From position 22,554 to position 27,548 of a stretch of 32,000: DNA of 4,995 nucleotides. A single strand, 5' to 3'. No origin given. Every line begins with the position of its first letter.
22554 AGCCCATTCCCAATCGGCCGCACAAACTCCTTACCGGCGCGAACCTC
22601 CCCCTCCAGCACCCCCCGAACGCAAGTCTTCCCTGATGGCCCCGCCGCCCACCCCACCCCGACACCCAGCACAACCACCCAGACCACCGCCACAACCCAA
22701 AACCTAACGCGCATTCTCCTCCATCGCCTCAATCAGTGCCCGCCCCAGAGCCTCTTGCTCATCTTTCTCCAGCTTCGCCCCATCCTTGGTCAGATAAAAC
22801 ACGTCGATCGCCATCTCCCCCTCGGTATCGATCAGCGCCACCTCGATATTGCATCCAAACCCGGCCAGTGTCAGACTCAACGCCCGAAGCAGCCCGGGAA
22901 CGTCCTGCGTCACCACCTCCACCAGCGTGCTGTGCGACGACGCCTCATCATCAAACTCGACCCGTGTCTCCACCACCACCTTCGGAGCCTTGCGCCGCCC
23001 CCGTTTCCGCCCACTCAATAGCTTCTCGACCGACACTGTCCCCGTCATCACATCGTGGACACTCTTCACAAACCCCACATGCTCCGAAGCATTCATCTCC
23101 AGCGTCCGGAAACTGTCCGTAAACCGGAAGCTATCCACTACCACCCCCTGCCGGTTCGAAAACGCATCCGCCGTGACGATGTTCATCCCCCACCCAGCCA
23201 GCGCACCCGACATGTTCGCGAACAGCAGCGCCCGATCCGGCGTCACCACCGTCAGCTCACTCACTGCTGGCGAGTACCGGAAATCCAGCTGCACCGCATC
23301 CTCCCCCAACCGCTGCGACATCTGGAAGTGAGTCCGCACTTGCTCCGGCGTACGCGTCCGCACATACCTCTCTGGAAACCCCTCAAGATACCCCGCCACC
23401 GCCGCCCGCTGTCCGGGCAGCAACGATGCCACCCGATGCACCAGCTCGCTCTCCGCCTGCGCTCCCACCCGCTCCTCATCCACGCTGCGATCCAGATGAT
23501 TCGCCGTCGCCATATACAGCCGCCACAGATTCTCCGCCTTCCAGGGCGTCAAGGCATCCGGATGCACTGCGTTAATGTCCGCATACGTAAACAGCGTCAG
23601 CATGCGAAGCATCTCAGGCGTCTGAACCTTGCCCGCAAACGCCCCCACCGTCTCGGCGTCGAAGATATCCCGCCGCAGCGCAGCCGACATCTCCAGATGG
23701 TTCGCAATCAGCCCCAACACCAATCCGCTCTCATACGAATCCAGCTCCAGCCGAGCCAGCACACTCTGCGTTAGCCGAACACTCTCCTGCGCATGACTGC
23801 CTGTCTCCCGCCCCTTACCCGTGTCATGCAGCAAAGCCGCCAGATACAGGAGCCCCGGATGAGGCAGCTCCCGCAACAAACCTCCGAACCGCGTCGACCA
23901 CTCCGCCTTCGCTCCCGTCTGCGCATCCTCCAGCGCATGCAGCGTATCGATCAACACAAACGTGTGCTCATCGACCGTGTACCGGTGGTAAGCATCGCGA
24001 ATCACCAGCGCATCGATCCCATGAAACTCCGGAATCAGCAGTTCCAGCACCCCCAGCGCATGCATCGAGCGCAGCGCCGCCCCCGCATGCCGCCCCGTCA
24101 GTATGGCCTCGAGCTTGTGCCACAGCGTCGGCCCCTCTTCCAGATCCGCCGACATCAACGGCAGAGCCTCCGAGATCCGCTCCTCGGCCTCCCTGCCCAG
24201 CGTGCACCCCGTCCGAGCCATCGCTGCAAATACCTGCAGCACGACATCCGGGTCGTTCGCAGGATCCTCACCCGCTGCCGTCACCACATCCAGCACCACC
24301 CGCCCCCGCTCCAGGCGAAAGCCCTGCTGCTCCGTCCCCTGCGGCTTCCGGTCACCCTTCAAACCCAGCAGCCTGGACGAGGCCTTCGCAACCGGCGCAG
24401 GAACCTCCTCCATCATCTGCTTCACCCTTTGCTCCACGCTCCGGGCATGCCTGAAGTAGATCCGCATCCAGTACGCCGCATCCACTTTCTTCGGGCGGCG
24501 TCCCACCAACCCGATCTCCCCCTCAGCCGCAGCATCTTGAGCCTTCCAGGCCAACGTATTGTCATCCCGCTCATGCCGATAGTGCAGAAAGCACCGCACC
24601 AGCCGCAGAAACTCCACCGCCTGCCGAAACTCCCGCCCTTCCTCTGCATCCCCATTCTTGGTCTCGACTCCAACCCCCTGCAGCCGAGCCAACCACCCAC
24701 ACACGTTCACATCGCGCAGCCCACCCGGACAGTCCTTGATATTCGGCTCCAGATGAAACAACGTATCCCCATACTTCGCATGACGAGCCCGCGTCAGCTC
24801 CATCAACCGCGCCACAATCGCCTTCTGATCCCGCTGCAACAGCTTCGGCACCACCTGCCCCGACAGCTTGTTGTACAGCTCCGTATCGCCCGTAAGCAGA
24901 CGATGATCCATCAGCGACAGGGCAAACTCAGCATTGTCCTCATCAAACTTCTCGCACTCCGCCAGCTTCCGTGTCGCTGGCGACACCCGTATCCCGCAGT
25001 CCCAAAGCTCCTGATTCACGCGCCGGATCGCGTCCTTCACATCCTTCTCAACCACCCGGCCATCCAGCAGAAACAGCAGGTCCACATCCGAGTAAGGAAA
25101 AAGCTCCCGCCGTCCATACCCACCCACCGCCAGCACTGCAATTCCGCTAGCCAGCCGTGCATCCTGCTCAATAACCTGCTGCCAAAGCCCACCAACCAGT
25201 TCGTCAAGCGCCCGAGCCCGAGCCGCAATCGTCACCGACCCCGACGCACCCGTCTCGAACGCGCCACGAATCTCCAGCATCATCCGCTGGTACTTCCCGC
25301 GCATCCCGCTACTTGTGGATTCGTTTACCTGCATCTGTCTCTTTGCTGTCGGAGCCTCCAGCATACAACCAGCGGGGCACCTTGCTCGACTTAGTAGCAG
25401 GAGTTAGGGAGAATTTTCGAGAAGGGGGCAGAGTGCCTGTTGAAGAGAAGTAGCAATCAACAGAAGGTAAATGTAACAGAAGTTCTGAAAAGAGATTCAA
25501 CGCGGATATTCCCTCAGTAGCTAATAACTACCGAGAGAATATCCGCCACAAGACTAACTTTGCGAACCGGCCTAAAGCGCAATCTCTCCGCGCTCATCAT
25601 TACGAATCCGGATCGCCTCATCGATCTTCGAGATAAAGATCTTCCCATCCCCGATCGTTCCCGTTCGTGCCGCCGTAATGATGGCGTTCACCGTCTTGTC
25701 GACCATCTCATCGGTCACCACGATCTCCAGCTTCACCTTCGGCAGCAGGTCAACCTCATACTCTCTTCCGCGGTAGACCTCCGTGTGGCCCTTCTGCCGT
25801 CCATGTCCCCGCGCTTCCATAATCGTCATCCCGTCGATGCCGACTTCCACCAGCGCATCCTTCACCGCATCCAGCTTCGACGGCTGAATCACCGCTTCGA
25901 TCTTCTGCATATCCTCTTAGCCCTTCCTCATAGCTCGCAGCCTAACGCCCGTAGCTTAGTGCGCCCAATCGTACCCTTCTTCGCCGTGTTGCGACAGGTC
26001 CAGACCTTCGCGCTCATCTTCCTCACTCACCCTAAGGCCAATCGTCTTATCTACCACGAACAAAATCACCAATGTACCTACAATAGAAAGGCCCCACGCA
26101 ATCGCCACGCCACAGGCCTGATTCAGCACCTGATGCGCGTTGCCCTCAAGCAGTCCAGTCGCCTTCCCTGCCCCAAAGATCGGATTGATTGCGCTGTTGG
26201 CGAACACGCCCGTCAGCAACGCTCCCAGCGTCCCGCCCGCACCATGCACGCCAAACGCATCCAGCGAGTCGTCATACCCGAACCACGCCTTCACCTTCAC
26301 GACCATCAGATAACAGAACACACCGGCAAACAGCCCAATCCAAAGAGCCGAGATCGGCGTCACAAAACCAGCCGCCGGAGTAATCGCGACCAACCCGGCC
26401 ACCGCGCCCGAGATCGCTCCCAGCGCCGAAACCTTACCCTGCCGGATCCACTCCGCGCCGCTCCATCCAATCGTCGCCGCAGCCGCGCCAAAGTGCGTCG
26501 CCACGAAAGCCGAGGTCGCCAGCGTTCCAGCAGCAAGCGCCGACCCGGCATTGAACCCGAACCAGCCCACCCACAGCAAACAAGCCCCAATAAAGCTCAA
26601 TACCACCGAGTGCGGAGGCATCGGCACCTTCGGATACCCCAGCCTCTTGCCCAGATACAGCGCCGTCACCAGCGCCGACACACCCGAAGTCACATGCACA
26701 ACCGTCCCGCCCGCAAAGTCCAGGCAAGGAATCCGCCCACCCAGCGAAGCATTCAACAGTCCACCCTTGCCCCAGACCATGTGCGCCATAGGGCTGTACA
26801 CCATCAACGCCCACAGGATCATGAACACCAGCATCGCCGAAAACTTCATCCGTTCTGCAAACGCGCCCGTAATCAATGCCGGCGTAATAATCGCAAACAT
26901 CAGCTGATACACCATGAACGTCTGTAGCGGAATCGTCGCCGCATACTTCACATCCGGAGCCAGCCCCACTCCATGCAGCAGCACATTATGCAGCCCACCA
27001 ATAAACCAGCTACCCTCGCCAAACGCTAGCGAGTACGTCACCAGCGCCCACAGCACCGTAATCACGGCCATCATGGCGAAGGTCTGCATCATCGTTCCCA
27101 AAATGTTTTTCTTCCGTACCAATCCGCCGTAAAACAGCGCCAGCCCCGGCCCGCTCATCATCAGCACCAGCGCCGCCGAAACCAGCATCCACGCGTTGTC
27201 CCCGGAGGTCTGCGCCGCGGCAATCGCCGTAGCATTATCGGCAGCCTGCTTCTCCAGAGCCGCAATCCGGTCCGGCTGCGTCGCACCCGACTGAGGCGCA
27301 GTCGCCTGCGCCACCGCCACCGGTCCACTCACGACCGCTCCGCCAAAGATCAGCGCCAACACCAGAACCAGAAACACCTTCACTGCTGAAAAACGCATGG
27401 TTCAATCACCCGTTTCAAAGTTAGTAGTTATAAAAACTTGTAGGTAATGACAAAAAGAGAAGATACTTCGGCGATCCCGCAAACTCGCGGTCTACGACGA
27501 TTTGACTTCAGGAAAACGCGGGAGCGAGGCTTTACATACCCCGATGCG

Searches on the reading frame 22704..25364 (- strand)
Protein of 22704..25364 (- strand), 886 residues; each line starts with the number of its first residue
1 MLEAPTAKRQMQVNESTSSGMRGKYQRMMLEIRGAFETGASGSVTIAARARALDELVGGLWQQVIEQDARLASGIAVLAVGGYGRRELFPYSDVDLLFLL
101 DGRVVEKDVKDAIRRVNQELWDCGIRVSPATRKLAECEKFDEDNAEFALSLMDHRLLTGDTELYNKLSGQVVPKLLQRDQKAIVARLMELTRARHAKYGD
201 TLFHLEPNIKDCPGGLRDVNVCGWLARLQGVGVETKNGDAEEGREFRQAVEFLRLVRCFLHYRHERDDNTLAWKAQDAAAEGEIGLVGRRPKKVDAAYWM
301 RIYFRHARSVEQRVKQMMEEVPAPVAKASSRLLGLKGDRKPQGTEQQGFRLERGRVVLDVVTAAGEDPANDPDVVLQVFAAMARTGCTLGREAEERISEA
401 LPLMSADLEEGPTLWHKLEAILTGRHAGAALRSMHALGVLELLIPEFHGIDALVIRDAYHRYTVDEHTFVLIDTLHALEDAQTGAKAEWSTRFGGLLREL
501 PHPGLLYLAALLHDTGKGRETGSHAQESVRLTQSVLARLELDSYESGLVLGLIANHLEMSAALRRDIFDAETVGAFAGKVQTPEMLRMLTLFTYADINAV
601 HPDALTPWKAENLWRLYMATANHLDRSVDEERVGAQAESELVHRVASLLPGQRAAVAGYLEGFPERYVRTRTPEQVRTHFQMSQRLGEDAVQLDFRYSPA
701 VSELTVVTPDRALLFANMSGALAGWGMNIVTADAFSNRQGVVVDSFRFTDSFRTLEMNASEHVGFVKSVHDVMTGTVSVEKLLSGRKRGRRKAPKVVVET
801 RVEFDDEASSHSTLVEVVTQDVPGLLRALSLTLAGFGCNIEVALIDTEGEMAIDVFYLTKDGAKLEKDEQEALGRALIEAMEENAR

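Call 43: search_protein_families(library=pfam, proteins=[window:22704-25364:-], max_evalue=0.00001)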
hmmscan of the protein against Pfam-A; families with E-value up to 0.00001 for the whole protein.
window:22704-25364:- (886 aa): 2 families
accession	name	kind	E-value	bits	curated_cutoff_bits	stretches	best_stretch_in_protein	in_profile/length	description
PF08335.16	GlnD_UR_UTase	-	3.6e-23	82.6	21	1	185-316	4-139/141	GlnD PII-uridylyltransferase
PF01966.28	HD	-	2.1e-06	28.5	22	1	502-561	23-90/116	HD domain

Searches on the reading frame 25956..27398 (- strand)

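Call 43: search_protein_families(library=pfam, proteins=[window:25956-27398:-], max_evalue=0.00001)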
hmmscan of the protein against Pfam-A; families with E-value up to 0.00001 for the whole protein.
window:25956-27398:- (480 aa): 1 family
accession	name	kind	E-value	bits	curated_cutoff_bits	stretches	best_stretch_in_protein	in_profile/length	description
PF00909.26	Ammonium_transp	-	7.5e-116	387.6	23.2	1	69-476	1-399/399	Ammonium Transporter Family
